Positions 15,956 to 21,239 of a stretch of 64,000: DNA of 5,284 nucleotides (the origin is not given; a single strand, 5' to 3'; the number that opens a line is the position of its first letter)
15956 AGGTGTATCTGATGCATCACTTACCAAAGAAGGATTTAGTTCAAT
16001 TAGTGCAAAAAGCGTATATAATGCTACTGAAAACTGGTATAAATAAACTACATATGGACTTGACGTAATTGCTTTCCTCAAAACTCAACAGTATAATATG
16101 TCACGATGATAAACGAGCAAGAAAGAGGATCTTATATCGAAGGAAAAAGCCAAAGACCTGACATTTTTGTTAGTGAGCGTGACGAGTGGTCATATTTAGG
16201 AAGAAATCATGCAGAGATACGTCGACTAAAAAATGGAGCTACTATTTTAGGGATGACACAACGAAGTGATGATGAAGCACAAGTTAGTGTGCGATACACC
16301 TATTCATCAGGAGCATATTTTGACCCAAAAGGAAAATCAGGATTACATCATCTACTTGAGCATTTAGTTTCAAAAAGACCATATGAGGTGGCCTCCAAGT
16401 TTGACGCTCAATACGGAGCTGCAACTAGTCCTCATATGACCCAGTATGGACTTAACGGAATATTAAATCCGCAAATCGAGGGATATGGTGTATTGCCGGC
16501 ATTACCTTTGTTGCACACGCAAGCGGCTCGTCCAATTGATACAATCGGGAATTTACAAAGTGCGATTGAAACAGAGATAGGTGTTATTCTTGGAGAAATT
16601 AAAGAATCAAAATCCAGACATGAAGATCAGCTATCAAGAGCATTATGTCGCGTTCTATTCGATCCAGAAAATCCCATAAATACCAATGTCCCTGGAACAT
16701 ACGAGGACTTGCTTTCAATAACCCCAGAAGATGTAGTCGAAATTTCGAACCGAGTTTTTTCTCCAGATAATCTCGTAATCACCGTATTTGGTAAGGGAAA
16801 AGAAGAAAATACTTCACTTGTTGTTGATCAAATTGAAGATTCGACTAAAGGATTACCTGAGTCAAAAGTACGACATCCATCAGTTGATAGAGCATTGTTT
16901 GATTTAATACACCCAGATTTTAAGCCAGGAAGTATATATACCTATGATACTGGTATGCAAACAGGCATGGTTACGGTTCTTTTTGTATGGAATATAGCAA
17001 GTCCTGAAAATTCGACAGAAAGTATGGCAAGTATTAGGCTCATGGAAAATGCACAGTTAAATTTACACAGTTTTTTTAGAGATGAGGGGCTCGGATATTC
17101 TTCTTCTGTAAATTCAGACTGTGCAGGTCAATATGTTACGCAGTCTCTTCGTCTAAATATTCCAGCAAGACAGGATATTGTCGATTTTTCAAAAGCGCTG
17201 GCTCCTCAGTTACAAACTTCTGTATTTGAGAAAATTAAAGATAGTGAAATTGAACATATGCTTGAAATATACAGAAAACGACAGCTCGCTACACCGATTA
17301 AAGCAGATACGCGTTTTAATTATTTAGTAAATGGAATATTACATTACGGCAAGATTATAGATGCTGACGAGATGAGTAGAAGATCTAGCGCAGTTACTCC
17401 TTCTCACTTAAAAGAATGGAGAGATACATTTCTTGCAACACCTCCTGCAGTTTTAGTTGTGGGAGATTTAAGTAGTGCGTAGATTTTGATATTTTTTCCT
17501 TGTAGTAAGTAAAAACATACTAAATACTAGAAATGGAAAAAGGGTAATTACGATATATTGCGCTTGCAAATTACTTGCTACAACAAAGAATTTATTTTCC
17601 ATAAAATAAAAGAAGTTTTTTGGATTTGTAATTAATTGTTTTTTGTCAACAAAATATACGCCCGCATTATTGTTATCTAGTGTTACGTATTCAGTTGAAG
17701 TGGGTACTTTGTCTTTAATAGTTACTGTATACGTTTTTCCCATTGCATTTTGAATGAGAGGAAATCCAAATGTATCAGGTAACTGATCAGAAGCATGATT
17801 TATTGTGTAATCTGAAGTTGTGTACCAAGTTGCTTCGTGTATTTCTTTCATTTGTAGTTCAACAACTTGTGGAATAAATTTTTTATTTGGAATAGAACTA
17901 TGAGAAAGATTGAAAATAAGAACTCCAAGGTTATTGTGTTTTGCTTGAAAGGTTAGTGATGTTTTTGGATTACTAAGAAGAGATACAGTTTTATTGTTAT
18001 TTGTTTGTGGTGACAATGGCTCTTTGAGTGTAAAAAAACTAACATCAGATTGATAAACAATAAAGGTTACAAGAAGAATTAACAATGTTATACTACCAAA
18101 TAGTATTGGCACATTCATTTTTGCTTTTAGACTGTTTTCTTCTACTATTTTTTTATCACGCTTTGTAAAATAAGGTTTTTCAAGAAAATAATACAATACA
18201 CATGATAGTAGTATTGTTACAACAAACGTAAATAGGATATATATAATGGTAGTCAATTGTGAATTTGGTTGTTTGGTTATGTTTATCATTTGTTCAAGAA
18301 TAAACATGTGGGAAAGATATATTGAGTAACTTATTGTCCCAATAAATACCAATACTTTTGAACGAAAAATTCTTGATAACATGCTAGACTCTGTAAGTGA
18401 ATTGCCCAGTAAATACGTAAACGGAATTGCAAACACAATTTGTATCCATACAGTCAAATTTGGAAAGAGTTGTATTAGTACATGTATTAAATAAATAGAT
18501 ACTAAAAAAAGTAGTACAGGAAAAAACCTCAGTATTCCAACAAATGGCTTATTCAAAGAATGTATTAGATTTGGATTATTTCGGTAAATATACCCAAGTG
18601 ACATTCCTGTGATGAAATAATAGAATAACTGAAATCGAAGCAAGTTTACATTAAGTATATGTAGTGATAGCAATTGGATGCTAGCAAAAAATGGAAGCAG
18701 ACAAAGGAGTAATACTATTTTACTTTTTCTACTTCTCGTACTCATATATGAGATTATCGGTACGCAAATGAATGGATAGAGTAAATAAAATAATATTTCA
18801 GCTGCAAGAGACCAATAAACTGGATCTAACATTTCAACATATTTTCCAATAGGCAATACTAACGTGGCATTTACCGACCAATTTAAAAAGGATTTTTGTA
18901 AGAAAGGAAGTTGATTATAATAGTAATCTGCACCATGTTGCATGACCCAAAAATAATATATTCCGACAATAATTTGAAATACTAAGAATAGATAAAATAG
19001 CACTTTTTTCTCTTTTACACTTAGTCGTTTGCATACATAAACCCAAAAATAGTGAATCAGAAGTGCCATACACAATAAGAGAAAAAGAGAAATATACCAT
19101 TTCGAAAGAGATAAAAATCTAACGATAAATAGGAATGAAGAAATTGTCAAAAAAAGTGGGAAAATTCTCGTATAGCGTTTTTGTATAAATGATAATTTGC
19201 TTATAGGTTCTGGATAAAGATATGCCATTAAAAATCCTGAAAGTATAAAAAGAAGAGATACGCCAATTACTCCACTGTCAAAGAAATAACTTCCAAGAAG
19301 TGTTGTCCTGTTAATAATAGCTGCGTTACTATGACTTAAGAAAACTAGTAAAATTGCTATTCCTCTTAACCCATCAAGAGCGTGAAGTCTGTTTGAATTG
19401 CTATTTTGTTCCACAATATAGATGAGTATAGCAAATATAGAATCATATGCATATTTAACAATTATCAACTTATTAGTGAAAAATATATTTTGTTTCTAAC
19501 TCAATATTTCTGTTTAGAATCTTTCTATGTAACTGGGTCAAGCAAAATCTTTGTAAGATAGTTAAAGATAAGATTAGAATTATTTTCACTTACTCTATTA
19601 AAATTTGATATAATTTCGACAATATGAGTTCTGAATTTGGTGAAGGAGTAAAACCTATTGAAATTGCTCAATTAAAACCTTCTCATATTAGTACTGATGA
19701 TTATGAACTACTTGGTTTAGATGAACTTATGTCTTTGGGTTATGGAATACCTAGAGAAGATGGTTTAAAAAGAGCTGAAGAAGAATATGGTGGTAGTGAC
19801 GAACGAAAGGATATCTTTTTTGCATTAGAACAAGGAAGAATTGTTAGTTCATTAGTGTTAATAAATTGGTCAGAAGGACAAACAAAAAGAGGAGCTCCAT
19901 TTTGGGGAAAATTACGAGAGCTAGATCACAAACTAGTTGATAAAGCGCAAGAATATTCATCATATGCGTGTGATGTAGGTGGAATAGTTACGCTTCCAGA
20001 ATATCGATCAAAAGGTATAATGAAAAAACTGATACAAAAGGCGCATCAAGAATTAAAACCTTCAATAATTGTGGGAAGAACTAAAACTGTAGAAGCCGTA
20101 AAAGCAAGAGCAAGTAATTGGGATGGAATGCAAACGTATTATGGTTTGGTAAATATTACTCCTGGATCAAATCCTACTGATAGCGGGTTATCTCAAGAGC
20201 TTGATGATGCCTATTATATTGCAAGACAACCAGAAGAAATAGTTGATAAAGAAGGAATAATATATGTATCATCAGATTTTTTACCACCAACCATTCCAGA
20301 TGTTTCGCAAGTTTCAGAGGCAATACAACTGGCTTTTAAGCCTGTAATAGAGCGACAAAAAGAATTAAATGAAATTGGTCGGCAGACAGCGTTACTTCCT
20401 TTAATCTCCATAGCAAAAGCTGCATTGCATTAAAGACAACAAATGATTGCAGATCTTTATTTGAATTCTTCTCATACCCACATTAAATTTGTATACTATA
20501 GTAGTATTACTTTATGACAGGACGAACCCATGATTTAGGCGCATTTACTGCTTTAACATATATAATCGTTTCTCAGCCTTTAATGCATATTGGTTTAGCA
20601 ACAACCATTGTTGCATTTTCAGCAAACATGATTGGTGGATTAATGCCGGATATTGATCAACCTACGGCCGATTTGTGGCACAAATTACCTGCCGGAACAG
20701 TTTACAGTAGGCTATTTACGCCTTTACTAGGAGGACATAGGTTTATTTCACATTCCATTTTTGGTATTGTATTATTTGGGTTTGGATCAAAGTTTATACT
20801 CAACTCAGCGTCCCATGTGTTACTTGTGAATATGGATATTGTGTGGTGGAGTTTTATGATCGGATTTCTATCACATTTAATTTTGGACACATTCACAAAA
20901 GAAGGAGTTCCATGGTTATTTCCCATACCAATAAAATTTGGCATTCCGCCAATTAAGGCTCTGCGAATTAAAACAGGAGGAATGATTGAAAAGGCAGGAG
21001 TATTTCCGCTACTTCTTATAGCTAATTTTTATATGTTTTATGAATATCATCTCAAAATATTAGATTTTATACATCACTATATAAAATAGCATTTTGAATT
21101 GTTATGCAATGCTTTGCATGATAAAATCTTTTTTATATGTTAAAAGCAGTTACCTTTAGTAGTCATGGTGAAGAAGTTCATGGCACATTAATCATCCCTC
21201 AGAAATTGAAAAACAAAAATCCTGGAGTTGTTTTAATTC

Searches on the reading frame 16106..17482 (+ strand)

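Call 50: search_protein_families(library=pfam, proteins=[window:16106-17482:+], max_evalue=0.001)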
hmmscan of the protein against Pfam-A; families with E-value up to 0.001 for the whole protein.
window:16106-17482:+ (458 aa): 1 family
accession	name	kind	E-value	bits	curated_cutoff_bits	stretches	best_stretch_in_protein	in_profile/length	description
PF05193.26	Peptidase_M16_C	-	0.00028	21.3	23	1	204-383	1-175/181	Peptidase M16 inactive domain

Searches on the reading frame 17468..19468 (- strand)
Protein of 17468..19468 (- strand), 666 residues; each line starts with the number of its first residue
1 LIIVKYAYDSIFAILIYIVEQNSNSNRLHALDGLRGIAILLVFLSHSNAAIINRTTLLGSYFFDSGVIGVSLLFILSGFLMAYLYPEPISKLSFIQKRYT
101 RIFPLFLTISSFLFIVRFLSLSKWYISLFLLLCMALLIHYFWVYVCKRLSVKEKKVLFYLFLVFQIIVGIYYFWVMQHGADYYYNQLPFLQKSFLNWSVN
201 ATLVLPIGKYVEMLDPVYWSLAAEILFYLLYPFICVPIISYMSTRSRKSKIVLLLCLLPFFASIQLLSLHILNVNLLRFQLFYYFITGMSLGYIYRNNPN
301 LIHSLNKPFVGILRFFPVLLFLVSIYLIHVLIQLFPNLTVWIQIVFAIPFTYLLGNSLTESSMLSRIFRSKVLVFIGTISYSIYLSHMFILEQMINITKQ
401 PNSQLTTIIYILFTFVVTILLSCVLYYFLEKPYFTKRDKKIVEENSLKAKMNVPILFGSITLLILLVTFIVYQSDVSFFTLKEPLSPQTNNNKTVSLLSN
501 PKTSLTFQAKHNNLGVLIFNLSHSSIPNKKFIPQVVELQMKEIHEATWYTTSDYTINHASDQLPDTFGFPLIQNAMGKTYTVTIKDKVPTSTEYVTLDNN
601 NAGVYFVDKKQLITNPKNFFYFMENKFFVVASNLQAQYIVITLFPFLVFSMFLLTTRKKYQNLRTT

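Call 50: search_protein_families(library=pfam, proteins=[window:17468-19468:-], max_evalue=0.001)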
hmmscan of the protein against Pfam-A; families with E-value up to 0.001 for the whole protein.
window:17468-19468:- (666 aa): 1 family
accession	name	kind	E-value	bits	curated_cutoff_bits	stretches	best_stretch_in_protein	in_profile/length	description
PF01757.29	Acyl_transf_3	-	3.7e-23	82.5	31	2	155-426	74-325/326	Acyltransferase domain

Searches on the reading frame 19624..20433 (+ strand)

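Call 50: search_protein_families(library=pfam, proteins=[window:19624-20433:+], max_evalue=0.001)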
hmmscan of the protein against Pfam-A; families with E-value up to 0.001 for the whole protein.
window:19624-20433:+ (269 aa): 3 families
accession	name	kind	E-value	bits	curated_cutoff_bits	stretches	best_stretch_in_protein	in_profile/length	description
PF13527.13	Acetyltransf_9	-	1.9e-05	25.1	25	0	118-145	75-102/127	Acetyltransferase (GNAT) domain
PF00583.31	Acetyltransf_1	-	0.00015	22.4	20.7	1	38-145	10-89/116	Acetyltransferase (GNAT) family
PF13508.13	Acetyltransf_7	-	0.00033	21.4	27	1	115-145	29-57/84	Acetyltransferase (GNAT) domain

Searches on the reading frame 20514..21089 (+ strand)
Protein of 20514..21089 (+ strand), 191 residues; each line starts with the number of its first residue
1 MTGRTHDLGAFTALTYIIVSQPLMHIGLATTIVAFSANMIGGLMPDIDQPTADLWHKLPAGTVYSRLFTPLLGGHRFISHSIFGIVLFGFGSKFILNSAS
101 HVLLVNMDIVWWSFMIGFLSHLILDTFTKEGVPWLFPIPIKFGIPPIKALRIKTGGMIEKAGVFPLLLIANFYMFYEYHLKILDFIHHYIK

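Call 50: search_protein_families(library=pfam, proteins=[window:20514-21089:+], max_evalue=0.001)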
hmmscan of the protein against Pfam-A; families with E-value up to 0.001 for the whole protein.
window:20514-21089:+ (191 aa): 1 family
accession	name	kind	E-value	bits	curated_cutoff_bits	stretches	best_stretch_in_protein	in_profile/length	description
PF04307.19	YdjM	-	5.3e-22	78.6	29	1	1-163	1-155/176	YdjM inner membrane protein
